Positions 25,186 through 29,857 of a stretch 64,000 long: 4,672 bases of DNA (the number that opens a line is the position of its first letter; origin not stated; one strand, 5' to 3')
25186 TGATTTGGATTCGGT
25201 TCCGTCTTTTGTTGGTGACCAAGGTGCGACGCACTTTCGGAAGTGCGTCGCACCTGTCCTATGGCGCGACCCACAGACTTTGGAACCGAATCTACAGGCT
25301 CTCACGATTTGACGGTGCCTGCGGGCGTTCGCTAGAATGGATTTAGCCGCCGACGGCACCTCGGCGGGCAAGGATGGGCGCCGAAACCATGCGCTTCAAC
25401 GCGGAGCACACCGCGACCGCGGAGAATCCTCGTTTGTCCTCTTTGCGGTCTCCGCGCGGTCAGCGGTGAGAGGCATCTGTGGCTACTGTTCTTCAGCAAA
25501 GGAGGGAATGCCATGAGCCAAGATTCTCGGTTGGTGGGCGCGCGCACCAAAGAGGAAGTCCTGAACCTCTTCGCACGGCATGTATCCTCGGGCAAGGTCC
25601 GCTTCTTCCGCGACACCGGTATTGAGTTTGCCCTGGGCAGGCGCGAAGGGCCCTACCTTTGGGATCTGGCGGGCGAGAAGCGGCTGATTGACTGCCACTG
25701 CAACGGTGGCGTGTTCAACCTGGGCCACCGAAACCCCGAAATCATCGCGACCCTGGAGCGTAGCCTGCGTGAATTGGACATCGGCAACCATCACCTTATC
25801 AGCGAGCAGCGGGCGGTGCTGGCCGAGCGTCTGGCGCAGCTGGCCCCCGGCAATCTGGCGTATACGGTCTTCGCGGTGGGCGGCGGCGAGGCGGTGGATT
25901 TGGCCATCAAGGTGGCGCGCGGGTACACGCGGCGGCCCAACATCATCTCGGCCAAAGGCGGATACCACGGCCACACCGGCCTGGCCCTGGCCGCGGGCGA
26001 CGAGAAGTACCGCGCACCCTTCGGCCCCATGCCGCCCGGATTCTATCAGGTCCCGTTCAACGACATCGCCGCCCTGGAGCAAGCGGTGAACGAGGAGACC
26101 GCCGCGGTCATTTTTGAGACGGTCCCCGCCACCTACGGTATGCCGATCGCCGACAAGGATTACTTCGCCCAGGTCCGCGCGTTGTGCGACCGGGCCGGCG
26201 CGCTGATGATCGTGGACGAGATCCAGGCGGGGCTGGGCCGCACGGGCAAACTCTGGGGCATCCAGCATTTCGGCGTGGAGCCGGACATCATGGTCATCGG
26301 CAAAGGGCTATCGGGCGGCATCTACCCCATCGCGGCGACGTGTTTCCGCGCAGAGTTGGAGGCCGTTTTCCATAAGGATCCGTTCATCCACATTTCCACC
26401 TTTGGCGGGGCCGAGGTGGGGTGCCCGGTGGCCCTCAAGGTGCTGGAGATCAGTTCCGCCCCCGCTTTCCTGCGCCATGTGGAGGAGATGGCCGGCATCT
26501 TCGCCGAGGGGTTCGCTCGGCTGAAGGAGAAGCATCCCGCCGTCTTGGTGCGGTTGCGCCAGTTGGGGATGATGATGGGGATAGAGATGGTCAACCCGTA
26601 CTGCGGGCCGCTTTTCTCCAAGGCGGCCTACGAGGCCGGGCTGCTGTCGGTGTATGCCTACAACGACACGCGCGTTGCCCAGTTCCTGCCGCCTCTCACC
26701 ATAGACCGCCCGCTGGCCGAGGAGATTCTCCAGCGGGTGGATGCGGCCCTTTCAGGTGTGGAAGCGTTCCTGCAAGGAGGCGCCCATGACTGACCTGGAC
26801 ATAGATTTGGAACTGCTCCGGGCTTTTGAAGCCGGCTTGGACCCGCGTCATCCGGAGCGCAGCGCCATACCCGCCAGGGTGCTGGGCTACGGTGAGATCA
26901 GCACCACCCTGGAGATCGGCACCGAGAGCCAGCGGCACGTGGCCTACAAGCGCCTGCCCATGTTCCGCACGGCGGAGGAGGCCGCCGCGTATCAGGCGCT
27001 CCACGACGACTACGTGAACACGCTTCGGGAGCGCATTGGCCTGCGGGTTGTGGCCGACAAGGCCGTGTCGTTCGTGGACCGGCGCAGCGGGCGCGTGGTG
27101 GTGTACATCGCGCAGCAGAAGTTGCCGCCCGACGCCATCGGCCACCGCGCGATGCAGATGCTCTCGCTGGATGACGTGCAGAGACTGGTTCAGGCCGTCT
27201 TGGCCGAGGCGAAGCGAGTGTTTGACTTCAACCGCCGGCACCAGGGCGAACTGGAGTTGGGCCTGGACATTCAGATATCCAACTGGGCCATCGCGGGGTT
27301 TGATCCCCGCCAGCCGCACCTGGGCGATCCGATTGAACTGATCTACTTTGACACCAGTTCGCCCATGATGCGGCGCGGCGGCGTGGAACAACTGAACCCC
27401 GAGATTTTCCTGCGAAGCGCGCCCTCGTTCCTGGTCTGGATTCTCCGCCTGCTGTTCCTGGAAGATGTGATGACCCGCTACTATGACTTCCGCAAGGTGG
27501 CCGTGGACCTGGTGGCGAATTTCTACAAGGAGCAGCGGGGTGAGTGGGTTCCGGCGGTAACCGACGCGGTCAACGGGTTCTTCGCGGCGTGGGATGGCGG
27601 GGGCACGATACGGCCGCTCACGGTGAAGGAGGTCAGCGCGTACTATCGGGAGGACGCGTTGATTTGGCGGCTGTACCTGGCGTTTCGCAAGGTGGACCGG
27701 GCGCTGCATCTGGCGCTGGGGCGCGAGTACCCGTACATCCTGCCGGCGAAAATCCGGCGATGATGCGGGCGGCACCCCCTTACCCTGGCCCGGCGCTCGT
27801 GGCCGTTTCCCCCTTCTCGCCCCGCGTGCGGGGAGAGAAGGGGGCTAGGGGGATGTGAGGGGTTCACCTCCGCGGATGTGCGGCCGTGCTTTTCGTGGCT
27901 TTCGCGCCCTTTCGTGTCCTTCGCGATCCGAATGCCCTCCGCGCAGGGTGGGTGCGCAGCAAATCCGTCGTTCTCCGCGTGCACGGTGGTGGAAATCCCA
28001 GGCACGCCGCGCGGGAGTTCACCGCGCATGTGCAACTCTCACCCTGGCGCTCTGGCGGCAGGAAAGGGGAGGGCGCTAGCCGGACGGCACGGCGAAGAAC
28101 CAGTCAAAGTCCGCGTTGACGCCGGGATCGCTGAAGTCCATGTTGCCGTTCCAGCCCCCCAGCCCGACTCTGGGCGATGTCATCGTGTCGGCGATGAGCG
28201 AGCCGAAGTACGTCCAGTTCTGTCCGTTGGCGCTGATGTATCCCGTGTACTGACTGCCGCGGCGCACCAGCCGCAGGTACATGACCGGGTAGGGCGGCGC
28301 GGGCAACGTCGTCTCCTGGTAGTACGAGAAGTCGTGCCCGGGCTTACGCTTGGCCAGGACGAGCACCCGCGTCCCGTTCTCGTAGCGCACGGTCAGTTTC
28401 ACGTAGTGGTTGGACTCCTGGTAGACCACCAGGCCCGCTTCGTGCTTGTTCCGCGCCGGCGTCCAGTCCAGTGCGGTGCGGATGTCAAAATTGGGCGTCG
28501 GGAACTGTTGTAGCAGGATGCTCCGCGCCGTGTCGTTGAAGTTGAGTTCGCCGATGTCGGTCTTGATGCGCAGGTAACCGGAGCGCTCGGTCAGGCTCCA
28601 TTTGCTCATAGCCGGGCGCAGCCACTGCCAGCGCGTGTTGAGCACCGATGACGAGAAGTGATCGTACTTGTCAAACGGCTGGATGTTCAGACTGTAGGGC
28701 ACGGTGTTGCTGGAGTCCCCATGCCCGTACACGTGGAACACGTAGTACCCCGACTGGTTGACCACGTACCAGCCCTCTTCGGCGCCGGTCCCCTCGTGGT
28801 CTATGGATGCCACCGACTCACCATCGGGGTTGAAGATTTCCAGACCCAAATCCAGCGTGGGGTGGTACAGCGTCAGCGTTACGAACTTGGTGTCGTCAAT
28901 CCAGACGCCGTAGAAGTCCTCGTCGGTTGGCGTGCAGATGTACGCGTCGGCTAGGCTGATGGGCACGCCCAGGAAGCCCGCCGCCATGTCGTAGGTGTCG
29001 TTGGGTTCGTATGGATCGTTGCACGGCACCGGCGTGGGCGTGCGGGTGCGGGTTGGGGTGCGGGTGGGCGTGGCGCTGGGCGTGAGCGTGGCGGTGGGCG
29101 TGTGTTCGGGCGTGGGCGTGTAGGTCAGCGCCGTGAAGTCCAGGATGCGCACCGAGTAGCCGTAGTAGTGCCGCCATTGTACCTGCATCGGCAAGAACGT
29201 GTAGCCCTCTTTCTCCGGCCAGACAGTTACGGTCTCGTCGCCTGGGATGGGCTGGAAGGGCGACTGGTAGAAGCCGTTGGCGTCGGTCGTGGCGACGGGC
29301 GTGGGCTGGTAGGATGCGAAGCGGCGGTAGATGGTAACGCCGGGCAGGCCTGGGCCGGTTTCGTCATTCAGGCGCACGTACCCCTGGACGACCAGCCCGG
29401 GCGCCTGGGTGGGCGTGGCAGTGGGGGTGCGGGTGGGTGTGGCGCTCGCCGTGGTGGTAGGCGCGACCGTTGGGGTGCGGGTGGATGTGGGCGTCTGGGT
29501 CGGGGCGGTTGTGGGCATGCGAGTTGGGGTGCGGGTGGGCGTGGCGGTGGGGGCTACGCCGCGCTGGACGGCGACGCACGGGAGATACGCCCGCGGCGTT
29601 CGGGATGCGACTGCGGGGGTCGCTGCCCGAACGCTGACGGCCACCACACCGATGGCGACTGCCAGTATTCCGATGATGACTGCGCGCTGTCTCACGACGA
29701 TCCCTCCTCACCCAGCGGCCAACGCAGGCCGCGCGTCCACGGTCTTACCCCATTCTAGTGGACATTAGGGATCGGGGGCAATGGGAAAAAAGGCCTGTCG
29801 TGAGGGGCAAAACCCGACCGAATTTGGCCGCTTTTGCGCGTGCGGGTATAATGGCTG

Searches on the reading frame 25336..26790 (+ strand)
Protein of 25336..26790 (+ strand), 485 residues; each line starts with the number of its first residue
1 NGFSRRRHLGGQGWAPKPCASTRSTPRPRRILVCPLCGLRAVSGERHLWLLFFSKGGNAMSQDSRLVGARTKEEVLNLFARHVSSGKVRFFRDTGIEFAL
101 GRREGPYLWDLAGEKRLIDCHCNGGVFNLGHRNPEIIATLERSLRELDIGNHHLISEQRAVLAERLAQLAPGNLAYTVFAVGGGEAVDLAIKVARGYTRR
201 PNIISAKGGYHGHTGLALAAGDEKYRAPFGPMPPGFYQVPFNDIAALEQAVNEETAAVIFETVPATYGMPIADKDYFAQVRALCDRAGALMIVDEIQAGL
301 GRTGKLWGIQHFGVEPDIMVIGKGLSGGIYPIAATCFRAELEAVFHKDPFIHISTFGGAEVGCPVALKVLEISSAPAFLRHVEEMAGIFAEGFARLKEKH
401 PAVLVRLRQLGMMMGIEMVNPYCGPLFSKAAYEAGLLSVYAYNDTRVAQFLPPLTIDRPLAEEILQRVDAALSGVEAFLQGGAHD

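Call 13: search_protein_families(library=pfam, proteins=[window:25336-26790:+], max_evalue=1)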
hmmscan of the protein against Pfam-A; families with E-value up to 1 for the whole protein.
window:25336-26790:+ (485 aa): 3 families
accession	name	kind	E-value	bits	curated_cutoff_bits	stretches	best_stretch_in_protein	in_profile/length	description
PF00202.27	Aminotran_3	-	3.6e-83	279.9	30.5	1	98-472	11-403/403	Aminotransferase class-III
PF00155.27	Aminotran_1_2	-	0.00042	20.1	19.7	1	146-318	29-209/361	Aminotransferase class I and II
PF00266.25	Aminotran_5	-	0.072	12.5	21.5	1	176-299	63-180/371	Aminotransferase class-V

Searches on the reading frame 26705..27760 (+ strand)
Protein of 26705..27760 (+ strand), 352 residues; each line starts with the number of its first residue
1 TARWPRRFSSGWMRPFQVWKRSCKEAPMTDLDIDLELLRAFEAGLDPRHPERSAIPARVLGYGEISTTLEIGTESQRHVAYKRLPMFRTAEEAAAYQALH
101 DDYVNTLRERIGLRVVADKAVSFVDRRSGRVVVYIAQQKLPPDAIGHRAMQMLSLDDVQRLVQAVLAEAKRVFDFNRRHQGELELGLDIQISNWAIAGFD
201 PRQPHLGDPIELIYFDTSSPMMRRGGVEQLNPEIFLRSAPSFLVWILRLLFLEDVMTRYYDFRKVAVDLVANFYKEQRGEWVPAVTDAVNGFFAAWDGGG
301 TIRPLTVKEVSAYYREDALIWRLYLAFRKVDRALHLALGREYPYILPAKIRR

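Call 13: search_protein_families(library=pfam, proteins=[window:26705-27760:+], max_evalue=1)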
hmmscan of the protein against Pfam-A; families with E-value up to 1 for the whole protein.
window:26705-27760:+ (352 aa): 1 family
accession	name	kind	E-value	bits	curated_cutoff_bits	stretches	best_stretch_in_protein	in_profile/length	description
PF19709.4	DUF6206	-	1.7e-20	73.8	30.4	1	77-330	32-266/271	Family of unknown function (DUF6206)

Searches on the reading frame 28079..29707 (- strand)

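Call 10: search_protein_families(library=pfam, proteins=[window:28079-29707:-], max_evalue=0.001)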
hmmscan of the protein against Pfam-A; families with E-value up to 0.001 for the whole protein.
window:28079-29707:- (543 aa): 2 families
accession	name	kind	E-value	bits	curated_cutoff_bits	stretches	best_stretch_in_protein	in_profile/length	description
PF17851.8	GH43_C2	-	2.3e-35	122.6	22.7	1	349-537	2-200/203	Beta xylosidase C-terminal Concanavalin A-like domain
PF07081.18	DUF1349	-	1.1e-07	32.1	32.4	1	396-501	40-142/179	Protein of unknown function (DUF1349)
